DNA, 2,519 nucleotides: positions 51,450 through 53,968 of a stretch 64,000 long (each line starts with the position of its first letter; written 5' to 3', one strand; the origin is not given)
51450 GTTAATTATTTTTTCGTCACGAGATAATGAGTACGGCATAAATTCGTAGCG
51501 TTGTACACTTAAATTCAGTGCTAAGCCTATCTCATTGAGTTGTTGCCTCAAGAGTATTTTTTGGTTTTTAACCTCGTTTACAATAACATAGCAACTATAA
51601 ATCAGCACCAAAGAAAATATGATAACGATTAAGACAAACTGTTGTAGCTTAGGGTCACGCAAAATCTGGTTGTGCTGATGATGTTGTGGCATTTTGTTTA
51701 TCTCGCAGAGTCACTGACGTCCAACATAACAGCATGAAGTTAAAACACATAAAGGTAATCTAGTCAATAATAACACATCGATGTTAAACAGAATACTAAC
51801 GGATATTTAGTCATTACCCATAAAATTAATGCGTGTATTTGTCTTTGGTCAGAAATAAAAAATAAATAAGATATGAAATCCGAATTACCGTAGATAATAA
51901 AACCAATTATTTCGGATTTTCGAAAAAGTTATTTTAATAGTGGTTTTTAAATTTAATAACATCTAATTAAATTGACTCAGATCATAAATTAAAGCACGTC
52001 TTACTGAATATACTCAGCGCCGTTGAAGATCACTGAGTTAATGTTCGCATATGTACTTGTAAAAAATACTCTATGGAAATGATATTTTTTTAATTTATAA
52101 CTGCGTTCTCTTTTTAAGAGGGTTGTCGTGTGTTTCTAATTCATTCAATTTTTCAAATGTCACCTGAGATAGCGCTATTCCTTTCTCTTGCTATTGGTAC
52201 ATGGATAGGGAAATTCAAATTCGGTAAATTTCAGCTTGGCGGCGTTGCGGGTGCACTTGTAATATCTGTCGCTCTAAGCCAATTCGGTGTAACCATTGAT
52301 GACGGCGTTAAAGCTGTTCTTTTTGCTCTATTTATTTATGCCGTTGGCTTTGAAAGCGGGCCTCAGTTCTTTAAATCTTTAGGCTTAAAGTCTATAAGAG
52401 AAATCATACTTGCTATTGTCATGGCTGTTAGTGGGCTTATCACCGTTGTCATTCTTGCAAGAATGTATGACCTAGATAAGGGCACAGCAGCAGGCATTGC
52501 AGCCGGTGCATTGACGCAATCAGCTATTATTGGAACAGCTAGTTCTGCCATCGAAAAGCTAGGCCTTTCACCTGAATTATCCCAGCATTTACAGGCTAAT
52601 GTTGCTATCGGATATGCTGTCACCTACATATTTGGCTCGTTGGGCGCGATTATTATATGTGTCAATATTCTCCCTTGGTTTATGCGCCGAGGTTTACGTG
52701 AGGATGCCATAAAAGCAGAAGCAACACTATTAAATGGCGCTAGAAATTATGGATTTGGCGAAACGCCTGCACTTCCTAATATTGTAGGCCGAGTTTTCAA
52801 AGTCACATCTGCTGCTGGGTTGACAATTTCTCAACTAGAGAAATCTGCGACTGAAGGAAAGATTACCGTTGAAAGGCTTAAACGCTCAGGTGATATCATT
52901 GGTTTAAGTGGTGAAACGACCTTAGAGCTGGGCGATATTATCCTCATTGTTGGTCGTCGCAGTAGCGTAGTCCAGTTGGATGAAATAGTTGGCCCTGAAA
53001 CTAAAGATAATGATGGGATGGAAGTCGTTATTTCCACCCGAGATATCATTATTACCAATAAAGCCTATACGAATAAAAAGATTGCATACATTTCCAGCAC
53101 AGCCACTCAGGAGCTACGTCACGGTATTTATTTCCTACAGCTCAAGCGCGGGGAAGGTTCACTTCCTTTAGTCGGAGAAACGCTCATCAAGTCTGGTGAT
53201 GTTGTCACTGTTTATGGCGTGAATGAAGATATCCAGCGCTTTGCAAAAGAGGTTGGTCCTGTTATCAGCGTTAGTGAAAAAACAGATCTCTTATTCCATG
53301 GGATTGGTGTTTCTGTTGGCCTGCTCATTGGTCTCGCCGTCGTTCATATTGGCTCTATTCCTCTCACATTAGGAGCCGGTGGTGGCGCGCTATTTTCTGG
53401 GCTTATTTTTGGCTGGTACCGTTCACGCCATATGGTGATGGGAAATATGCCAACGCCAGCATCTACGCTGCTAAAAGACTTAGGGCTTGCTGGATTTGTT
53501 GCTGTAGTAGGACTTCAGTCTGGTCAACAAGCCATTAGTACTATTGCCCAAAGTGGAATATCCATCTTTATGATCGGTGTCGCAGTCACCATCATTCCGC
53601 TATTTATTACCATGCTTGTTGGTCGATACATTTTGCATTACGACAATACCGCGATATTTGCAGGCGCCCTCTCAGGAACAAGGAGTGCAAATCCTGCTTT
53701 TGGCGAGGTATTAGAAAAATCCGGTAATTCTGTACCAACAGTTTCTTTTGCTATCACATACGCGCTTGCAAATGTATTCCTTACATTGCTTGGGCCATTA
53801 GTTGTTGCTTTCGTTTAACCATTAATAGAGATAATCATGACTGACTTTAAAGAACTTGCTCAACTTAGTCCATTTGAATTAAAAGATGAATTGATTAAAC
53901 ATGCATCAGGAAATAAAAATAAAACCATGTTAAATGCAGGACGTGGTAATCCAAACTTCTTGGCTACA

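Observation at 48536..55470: Aspartate:alanine antiporter plus aspartate 4-decarboxylase energy module under a divergent DctB/DctD-like sigma-54 two-component system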

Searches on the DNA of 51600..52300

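Call 52: search_rna_families(source=window, start=51600, end=52300, threshold=evalue, max_evalue=1)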
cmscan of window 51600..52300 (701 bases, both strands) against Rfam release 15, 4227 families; matches with E-value up to 1: 0.
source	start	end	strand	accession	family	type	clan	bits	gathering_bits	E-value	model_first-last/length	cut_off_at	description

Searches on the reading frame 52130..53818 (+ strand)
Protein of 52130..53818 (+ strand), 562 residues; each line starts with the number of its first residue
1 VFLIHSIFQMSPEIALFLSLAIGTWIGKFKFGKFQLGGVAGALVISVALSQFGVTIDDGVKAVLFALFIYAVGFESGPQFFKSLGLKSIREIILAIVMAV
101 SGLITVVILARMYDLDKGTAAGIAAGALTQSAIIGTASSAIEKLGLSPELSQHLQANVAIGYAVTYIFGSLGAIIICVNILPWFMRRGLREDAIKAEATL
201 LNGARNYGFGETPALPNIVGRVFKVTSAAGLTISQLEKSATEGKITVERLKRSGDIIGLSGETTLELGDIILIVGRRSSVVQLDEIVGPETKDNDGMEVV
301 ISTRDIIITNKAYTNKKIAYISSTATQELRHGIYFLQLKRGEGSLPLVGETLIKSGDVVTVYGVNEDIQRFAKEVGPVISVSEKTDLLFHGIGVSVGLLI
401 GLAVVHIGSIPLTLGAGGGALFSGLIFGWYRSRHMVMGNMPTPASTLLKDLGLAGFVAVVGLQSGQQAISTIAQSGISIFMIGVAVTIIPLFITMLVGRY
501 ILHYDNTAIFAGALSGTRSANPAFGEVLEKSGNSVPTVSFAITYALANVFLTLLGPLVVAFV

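Call 3: search_protein_families(library=pfam, proteins=[window:52130-53818:+])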
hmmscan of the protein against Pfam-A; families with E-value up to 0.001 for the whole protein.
window:52130-53818:+ (562 aa): 2 families
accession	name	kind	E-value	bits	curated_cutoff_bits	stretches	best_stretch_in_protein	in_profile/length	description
PF06826.17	Asp-Al_Ex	-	1.2e-65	220.9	27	2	392-559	4-166/167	Predicted Permease Membrane Region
PF02080.26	TrkA_C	-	1.3e-13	51.1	27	2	228-286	12-69/71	TrkA-C domain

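Call 4: search_protein_families(library=ncbifam, proteins=[window:52130-53818:+])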
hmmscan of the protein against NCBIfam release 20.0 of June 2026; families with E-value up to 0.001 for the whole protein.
window:52130-53818:+ (562 aa): 6 families
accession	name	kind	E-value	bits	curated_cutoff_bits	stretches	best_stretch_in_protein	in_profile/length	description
TIGR03802.1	Asp_Ala_antiprt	equivalog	2.1e-221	736.4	546.95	1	4-562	3-562/562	aspartate-alanine antiporter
NF003440.0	PRK04972.1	equivalog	2.4e-80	270.9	645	1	9-560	10-555/561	aspartate:alanine antiporter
NF003007.0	PRK03818.1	equivalog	3.2e-55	187.7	449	1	17-556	12-542/553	putative transporter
TIGR01625.1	YidE_YbjL_dupl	subfamily_domain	5.8e-41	139.8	71.95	2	395-546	2-154/154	AspT/YidE/YbjL antiporter duplication domain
NF007034.0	PRK09496.2-1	subfamily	2e-07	30.3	344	0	223-301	154-232/445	Trk system potassium transporter TrkA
NF007039.0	PRK09496.3-2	equivalog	0.00061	18.7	293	0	224-292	157-226/446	Trk system potassium transporter TrkA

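Call 65: search_solved_structures(query=window:52130-53815:+, max_evalue=1e-10)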
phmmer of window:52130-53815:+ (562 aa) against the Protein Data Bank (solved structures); distinct sequences matched with E-value up to 1e-10: 4.
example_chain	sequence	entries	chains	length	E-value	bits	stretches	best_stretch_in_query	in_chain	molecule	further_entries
8xw5_A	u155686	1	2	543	2.8e-55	191.1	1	10-560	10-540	Aspartate/alanine antiporter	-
8y1x_A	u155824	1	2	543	4.3e-55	190.5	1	10-560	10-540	Aspartate/alanine antiporter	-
9veb_A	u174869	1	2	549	6.8e-54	186.6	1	10-560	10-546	Aspartate/alanine antiporter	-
9oqy_A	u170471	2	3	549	1e-53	186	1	10-560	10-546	Aspartate/alanine antiporter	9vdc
